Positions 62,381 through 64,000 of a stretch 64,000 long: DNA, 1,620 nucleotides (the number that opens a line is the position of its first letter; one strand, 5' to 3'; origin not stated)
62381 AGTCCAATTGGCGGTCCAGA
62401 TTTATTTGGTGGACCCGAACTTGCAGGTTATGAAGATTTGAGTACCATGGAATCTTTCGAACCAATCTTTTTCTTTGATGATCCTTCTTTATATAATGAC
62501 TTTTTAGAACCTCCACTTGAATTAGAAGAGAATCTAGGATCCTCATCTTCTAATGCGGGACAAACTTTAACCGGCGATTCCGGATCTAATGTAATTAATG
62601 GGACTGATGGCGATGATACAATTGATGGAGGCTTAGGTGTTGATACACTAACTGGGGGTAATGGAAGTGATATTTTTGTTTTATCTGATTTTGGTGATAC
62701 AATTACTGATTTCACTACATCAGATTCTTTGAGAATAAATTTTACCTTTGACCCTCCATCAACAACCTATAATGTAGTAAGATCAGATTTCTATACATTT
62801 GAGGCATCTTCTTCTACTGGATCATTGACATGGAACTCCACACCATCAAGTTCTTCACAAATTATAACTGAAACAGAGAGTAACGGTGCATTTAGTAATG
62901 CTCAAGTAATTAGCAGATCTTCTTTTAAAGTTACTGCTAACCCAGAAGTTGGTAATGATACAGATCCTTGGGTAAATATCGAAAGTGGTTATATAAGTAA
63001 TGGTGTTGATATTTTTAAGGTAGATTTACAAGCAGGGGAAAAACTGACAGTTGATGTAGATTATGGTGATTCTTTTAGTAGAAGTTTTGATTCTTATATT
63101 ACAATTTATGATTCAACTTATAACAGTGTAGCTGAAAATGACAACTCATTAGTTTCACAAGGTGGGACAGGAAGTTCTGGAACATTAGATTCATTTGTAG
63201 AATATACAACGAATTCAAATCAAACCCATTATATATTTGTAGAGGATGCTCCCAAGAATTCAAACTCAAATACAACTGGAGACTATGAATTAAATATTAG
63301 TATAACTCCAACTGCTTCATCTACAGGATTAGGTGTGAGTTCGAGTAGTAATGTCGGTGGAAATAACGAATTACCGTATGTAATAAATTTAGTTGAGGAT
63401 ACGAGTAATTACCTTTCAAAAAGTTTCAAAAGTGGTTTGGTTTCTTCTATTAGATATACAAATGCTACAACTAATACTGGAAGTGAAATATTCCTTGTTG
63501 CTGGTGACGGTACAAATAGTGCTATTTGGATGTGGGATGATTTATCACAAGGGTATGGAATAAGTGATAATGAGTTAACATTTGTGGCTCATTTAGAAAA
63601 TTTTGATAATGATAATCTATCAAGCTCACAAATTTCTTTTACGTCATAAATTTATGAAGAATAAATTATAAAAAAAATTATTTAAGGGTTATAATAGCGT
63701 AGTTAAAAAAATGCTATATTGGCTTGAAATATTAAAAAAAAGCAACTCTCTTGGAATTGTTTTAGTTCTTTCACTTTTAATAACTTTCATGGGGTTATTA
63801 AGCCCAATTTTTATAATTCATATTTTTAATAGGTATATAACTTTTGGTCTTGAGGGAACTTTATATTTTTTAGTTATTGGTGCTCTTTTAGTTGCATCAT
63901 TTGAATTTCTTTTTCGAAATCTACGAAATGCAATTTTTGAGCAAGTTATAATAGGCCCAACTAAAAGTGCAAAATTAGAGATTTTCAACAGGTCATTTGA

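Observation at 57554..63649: Tandem paralogous ~1000-aa cysteine-free proteins with mosaic conservation: conserved FecR-like head and C-terminal tail, hypervariable low-complexity middle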

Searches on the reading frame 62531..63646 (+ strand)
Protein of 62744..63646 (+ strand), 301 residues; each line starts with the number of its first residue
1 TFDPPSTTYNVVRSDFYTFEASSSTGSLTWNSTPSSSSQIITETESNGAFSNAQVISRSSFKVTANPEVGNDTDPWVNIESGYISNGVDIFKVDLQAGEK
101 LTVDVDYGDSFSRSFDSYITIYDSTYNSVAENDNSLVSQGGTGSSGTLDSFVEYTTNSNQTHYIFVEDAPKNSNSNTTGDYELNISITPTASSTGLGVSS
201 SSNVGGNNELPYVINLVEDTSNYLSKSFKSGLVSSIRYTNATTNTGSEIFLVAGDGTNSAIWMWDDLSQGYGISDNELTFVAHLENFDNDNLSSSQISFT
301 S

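Call 33: search_protein_families(library=pfam, proteins=[window:62744-63646:+], max_evalue=10)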
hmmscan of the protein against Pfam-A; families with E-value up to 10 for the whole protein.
window:62744-63646:+ (301 aa): 0 families

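Call 34: find_homologous_proteins(query=window:62744-63646:+)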
Query window:62744-63646:+ (301 aa): 16 proteins with E <= 0.001 among 1753 candidates.
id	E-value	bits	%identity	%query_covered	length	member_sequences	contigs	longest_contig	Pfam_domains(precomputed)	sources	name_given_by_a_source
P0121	4.4e-163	560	87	100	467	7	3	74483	PF00353.26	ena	-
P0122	4.5e-142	491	100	79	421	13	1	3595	PF00353.26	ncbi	ncbi:MAG: hypothetical protein VXA26_09570, partial [Candidatus Neomarinimicrobiota bacterium]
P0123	2.0e-116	407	64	99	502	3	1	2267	-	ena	-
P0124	2.8e-116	406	63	99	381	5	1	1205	-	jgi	-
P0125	3.3e-116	406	63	99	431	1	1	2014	-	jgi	-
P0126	4.5e-116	405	63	100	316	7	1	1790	-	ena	-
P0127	2.0e-115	403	65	100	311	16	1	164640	-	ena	-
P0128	3.2e-112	393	61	99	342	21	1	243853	-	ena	-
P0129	3.3e-112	393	61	99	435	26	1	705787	-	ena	-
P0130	8.8e-108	378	60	99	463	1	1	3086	-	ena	-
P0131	1.5e-100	354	98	58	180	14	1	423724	-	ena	-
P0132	3.8e-73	265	76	55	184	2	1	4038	-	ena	-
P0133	2.7e-33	134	62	36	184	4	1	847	-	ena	-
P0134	7.1e-31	126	66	31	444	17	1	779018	PF00353.26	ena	-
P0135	2.4e-25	108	86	22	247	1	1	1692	PF00528.28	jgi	-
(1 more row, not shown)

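Call 45: predict_structure(alignment_id=A2)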
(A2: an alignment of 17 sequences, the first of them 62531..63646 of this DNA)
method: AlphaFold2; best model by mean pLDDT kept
length: 372 residues; sequences in the alignment: 17
mean_pLDDT: 62.7   pTM: 0.47
mean pLDDT of the five models: 62.7, 61.0, 58.6, 56.3, 53.5
residues with pLDDT >= 90: 31; 70-90: 125; 50-70: 101; < 50: 115
segments of 3 or more residues with pLDDT < 50: 1-6, 75-108, 179-183, 206-219, 269-317, 339-344
pLDDT, mean of each block of 10 residues (from residue 1): 48 89 92 90 90 85 81 49 30 32 36 59 74 65 72 69 83 74 60 86 58 39 84 81 54 81 62 37 35 44 33 43 65 61 51 74 58 55
secondary structure, 60 per line:
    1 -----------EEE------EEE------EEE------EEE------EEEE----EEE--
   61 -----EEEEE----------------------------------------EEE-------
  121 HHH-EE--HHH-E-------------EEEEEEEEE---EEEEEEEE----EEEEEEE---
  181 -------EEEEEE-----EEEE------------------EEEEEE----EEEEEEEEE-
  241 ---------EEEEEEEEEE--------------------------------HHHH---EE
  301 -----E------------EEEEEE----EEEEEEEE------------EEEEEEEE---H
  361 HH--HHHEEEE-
elements in order: E12-14 E21-23 E30-32 E39-41 E48-51 E56-58 E66-70 E111-113 E147-155 E159-166 E171-177 E188-193 E199-202 E221-226 E231-239 E250-259 H292-295 E319-324 E329-336 E349-356 E368-371

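Call 50: fold_search(model_id=the predicted structure, library=pdb)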
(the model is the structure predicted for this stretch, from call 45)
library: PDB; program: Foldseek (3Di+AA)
matches with E <= 10: 1301; with E <= 0.001: 20
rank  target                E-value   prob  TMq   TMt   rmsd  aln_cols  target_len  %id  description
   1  3jqw_A                2.0e-05  1.00  0.24  0.70   4.9       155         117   17  Crystal structure of Clostridium histolyticum colH collagenase collagen-binding domain 3 at 2 Angstrom resolution in p (released 2010-09-29)
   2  3jqw_B                2.8e-05  1.00  0.20  0.56   3.5       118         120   17  Crystal structure of Clostridium histolyticum colH collagenase collagen-binding domain 3 at 2 Angstrom resolution in p (released 2010-09-29)
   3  3jqw_C                5.4e-05  1.00  0.21  0.60   3.0       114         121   14  Crystal structure of Clostridium histolyticum colH collagenase collagen-binding domain 3 at 2 Angstrom resolution in p (released 2010-09-29)
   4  5sv5                  7.1e-05  1.00  0.22  0.65   4.5       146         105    9  1.0 Angstrom Crystal Structure of pre-Peptidase C-terminal Domain of Collagenase from Bacillus anthracis. (released 2016-08-17)
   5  4dzg                  8.4e-05  1.00  0.22  0.63   6.2       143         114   11  Crystal structure of Aeromonas hydrophila PliG, a periplasmic lysozyme inhibitor of g-type lysozyme (released 2012-06-13)
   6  1nqd_B                9.4e-05  1.00  0.23  0.65   5.0       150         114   10  CRYSTAL STRUCTURE OF CLOSTRIDIUM HISTOLYTICUM COLG COLLAGENASE COLLAGEN-BINDING DOMAIN 3B AT 1.65 ANGSTROM RESOLUTION  (released 2003-04-15)
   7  4hpk_B                9.9e-05  1.00  0.23  0.66   5.0       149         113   11  Crystal structure of Clostridium histolyticum colg collagenase collagen-binding domain 3B at 1.35 Angstrom resolution  (released 2012-12-12)
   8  1nqd_A                1.5e-04  1.00  0.24  0.71   4.3       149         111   10  CRYSTAL STRUCTURE OF CLOSTRIDIUM HISTOLYTICUM COLG COLLAGENASE COLLAGEN-BINDING DOMAIN 3B AT 1.65 ANGSTROM RESOLUTION  (released 2003-04-15)
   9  2o8o_A                1.6e-04  1.00  0.24  0.69   4.4       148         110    9  Crystal structure of Clostridium histolyticum colg collagenase collagen-binding domain 3B at 1.35 Angstrom resolution  (released 2007-12-11)
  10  3afg_B                2.7e-04  1.00  0.22  0.17   4.4       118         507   19  Crystal structure of ProN-Tk-SP from Thermococcus kodakaraensis (released 2010-08-04)
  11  5azw_B                3.0e-04  1.00  0.19  0.61   5.0       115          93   10  Crystal structure of p24beta1 GOLD domain (released 2016-09-14)
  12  4dy5_A                3.5e-04  1.00  0.22  0.63   6.8       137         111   16  Crystal structure of Salmonella Typhimurium PliG, a periplasmic lysozyme inhibitor of g-type lysozyme (released 2012-06-13)
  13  1nqj_A                4.3e-04  1.00  0.21  0.68   4.0       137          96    8  CRYSTAL STRUCTURE OF CLOSTRIDIUM HISTOLYTICUM COLG COLLAGENASE COLLAGEN-BINDING DOMAIN 3B AT 1.0 ANGSTROM RESOLUTION I (released 2003-04-15)
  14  9ues_B                4.6e-04  1.00  0.22  0.20   4.4       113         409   18  Crystal structure of an inactive TKSP mutant in complex with the TKS propeptide (released 2026-02-18)
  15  3afg_A                5.1e-04  1.00  0.23  0.17   4.4       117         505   17  Crystal structure of ProN-Tk-SP from Thermococcus kodakaraensis (released 2010-08-04)
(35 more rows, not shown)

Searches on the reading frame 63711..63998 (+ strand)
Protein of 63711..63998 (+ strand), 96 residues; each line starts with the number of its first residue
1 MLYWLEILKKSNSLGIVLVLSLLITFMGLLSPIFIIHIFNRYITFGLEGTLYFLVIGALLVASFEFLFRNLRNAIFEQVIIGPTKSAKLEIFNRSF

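Call 10: search_protein_families(library=ncbifam, proteins=[window:63711-63998:+], max_evalue=0.01)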
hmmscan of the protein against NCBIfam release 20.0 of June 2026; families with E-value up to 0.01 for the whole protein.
window:63711-63998:+ (96 aa): 5 families
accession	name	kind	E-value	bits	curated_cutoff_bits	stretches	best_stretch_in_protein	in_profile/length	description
TIGR03375.1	type_I_sec_LssB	subfamily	1.9e-09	36.4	693.1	1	4-79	141-216/696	type I secretion system permease/ATPase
TIGR01842.1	type_I_sec_PrtD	subfamily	8.2e-05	21.3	510.15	1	10-93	4-87/544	type I secretion system permease/ATPase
NF045998.1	cleave_ABC_plasm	equivalog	0.00015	20.2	500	1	7-93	148-234/673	Mbov_0121 family peptidase domain-containing ABC transporter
TIGR01846.1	type_I_sec_HlyB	subfamily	0.0019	16.6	725.55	1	6-78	133-205/694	type I secretion system permease/ATPase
TIGR03797.1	NHLM_micro_ABC2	equivalog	0.0042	15.6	709.4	1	10-73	134-197/686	NHLP bacteriocin export ABC transporter permease/ATPase subunit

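Call 11: search_protein_families(library=pfam, proteins=[window:63711-63998:+], max_evalue=0.1)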
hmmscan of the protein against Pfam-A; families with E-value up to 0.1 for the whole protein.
window:63711-63998:+ (96 aa): 1 family
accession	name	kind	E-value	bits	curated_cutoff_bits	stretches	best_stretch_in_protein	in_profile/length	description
PF00664.28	ABC_membrane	-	0.0024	18.1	28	1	14-93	1-82/274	ABC transporter transmembrane region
